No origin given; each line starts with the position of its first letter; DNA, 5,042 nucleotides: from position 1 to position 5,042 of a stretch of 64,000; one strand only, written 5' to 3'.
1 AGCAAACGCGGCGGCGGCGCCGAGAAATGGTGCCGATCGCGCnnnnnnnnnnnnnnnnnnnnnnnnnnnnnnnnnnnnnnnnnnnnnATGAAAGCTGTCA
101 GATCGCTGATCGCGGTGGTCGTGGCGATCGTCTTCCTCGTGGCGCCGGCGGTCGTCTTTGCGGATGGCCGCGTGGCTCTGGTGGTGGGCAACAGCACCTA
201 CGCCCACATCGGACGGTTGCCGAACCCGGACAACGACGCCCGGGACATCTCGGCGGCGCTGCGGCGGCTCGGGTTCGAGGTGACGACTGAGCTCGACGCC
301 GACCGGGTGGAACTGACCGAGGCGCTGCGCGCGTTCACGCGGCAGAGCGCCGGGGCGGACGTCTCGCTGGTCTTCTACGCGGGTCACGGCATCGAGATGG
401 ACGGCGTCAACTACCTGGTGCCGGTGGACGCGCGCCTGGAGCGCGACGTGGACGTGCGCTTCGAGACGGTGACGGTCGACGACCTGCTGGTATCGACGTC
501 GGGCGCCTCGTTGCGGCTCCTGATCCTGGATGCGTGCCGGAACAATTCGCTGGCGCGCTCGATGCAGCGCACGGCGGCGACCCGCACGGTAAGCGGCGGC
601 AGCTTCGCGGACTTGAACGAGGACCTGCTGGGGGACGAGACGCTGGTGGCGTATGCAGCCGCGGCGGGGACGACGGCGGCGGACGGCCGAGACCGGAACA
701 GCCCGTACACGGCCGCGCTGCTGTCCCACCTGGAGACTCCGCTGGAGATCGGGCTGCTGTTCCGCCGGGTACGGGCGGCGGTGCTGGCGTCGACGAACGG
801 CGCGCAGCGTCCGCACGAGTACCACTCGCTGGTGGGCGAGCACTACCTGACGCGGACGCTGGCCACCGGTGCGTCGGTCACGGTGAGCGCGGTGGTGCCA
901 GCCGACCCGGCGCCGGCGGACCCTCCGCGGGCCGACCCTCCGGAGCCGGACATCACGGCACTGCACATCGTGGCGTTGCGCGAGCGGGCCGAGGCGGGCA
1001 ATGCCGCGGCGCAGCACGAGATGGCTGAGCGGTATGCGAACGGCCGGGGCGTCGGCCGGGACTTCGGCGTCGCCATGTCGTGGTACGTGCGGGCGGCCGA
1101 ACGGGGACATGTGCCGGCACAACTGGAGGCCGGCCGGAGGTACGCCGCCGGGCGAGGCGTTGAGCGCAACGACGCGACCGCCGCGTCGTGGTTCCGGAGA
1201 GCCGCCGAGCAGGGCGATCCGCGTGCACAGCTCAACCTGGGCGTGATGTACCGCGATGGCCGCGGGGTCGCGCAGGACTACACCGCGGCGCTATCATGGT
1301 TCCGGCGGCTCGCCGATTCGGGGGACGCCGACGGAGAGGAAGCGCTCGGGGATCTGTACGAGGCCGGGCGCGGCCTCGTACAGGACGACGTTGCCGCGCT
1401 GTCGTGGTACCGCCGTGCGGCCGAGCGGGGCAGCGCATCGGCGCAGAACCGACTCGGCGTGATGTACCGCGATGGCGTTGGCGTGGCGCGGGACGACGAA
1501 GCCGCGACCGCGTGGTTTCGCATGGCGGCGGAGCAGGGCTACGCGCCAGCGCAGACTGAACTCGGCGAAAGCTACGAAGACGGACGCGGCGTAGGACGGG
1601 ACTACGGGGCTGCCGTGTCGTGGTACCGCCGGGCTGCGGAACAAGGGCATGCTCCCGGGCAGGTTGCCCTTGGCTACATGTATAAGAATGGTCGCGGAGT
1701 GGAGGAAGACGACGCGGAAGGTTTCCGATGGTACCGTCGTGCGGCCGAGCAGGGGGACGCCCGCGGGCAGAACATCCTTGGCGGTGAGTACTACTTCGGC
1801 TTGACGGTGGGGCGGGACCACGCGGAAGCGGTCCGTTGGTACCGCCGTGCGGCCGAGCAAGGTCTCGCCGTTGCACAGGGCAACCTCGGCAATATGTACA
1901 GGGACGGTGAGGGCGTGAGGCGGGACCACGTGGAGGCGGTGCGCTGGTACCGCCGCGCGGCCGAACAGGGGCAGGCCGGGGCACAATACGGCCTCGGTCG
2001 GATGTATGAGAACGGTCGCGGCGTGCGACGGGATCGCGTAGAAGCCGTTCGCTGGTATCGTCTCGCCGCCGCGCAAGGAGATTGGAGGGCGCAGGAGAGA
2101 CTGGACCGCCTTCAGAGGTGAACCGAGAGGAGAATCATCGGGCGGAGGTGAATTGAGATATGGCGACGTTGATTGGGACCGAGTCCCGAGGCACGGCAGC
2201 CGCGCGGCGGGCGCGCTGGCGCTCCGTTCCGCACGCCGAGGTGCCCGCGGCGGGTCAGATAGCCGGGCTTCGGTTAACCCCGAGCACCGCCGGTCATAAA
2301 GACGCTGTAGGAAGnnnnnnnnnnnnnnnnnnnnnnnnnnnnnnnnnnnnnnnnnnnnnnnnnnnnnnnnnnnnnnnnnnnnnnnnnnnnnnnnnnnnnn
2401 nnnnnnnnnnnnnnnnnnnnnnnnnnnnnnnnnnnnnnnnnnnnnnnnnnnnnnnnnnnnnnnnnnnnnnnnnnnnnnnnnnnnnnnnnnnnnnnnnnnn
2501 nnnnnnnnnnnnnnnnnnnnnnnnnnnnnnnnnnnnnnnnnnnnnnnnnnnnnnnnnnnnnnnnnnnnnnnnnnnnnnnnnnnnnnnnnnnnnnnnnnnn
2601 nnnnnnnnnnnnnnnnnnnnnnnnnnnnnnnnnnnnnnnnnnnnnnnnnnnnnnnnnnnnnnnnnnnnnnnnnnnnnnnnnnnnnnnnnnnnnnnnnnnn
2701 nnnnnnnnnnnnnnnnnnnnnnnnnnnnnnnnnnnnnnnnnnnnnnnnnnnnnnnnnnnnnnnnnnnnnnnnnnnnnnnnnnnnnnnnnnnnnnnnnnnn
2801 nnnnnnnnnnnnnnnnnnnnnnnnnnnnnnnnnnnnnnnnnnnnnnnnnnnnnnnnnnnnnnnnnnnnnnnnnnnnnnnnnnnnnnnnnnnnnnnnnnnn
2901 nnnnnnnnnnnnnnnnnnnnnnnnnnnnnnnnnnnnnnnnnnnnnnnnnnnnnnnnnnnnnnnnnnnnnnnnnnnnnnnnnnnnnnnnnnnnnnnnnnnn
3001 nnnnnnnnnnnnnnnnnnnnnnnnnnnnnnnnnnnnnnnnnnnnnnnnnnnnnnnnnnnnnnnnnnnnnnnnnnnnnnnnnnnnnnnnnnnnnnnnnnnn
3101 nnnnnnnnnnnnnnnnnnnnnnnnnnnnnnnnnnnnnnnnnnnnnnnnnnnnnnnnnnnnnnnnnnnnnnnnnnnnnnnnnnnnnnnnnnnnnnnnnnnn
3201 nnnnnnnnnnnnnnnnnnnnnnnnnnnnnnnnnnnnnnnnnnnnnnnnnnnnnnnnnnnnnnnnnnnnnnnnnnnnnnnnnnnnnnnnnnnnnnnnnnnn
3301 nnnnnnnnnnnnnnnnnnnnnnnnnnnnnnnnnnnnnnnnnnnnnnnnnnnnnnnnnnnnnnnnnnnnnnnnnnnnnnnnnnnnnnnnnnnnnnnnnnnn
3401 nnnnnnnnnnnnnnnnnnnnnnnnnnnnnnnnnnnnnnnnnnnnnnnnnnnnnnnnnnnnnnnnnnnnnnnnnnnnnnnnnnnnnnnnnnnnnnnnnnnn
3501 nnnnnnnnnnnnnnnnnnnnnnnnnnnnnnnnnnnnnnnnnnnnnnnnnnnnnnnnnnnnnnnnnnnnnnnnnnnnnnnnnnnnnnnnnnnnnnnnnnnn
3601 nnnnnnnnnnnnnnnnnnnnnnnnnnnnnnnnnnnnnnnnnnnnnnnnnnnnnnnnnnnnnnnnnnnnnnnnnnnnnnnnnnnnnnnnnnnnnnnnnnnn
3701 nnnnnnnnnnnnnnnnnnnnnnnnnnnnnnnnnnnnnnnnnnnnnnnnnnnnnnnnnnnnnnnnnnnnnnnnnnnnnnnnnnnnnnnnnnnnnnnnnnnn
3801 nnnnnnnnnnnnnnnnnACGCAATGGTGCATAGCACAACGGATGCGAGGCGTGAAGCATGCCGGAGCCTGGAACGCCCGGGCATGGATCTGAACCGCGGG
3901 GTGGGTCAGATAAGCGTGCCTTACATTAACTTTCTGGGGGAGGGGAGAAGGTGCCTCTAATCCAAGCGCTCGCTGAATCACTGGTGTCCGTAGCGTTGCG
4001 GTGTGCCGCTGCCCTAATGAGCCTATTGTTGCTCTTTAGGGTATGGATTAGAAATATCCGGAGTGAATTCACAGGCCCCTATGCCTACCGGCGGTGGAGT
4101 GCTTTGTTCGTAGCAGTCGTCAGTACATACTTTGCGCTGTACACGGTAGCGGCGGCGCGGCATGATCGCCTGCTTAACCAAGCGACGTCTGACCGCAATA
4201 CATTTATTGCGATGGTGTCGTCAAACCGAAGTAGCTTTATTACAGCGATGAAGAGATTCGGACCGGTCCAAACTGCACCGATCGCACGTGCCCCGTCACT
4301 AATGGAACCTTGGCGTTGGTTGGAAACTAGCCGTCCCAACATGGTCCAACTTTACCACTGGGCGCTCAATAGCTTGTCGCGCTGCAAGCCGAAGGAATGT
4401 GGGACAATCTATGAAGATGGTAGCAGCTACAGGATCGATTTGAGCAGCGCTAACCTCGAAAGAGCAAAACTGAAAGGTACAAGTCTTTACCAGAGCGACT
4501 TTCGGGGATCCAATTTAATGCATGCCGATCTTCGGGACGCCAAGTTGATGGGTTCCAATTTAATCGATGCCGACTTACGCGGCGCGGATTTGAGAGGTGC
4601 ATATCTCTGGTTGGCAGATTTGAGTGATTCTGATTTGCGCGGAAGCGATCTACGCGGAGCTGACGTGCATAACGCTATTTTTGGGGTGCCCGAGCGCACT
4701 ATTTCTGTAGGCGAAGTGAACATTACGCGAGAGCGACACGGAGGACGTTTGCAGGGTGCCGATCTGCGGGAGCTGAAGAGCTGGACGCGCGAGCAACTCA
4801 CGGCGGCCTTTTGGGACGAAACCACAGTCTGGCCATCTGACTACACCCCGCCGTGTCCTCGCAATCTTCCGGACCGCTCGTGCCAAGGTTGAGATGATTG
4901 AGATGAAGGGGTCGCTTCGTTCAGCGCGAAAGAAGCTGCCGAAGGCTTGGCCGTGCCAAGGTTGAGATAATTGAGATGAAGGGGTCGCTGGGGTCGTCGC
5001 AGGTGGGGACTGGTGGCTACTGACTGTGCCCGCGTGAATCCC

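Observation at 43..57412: Expanded family of secreted caspase-Sel1 proteins: conserved protease head, variable repeat tail, many decayed copies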

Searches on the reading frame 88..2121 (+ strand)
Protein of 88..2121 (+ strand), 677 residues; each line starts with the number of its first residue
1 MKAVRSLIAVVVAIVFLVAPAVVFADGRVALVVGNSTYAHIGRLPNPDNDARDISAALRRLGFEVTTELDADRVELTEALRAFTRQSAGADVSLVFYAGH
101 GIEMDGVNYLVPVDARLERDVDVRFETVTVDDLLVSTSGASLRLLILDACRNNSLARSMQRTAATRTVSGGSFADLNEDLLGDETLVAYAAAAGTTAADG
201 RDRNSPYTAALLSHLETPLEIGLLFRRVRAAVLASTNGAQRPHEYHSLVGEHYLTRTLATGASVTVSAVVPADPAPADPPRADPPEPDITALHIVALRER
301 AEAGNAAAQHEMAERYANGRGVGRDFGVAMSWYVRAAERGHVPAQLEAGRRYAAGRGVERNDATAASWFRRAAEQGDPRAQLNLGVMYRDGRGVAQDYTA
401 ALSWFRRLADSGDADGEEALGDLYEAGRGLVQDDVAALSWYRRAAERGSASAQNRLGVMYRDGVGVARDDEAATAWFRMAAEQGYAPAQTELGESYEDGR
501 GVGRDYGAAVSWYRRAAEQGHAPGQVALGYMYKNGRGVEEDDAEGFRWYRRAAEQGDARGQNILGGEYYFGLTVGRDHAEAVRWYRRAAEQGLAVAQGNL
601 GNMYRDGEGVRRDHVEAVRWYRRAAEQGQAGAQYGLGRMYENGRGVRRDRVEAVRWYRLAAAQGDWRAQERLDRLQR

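Call 9: search_protein_families(library=pfam, proteins=[window:88-2121:+])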
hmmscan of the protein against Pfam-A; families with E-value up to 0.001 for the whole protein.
window:88-2121:+ (677 aa): 2 families
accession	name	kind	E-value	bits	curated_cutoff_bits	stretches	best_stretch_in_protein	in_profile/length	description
PF08238.18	Sel1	-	4.5e-92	299.7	30.7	10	632-665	3-36/36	Sel1 repeat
PF00656.27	Peptidase_C14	-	1e-36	127.2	21.4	1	28-248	2-228/233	Caspase domain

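Call 10: search_protein_families(library=ncbifam, proteins=[window:88-2121:+])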
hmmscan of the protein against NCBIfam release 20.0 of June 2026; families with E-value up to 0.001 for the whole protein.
window:88-2121:+ (677 aa): 5 families
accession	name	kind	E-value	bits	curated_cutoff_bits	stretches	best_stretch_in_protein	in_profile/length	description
NF033786.1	phenyl_MerG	equivalog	3.5e-71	239.6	350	7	603-675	74-154/217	phenylmercury resistance protein MerG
NF045484.1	TransRegExoR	equivalog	2e-28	99.4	450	4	507-561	60-114/267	exopolysaccharide production regulator ExoR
NF047621.1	FlgprotMotXVib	equivalog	7.3e-22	77.9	330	5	456-552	78-174/211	flagellar protein MotX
NF038194.1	AlgK_TPR_lipo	equivalog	1.7e-20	73.1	700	2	552-675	294-414/448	alginate biosynthesis TPR repeat lipoprotein AlgK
NF047832.1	caspase_w_EACC1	subfamily_domain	2.4e-17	63.2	140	1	29-217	2-186/211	caspase, EACC1-associated type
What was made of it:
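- On Specific Sel1 proteins (MerG, ExoR, MotX, AlgK equivalogs): All scores are below cut-off, for example MerG 240 against 350 and ExoR 99 against 450 (call 10).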

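Call 60: search_protein_families(library=padloc, proteins=[window:88-2121:+], max_evalue=0.001)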
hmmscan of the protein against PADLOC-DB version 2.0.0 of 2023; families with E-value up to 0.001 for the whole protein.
window:88-2121:+ (677 aa): 1 family
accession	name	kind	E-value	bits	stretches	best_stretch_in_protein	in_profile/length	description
PDLC02987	caspase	-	6.2e-06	23.7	1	30-371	5-222/453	-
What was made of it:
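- There are weak matches to the PADLOC 'caspase' model (E 2e-6 to 6e-6) and to the NCBIfam EACC1-type caspase model (calls 10, 60).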

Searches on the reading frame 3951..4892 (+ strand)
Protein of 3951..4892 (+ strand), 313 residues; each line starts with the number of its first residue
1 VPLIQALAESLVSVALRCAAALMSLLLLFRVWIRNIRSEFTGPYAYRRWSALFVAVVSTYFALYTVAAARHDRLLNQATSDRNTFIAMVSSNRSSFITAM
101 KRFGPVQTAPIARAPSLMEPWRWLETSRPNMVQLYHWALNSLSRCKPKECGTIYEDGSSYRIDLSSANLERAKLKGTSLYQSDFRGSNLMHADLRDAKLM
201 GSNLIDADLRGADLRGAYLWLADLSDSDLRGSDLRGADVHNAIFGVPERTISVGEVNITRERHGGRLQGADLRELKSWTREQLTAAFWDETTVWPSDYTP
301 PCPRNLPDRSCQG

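Call 17: search_protein_families(library=pfam, proteins=[window:3951-4892:+], max_evalue=0.01)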
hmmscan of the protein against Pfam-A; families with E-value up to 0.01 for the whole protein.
window:3951-4892:+ (313 aa): 3 families
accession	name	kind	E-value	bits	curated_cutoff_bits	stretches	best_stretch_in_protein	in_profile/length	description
PF00805.28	Pentapeptide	-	3.2e-23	81.4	20.2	2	207-244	1-38/40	Pentapeptide repeats (8 copies)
PF13599.13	Pentapeptide_4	-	1.5e-06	28.6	38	1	167-237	6-76/78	Pentapeptide repeat region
PF13576.12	Pentapeptide_3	-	0.00036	21.1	27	0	170-200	7-39/48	Pentapeptide repeats (9 copies)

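Call 60: search_protein_families(library=padloc, proteins=[window:3951-4892:+], max_evalue=0.001)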
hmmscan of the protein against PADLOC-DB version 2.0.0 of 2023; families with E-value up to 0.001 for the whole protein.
window:3951-4892:+ (313 aa): 0 families
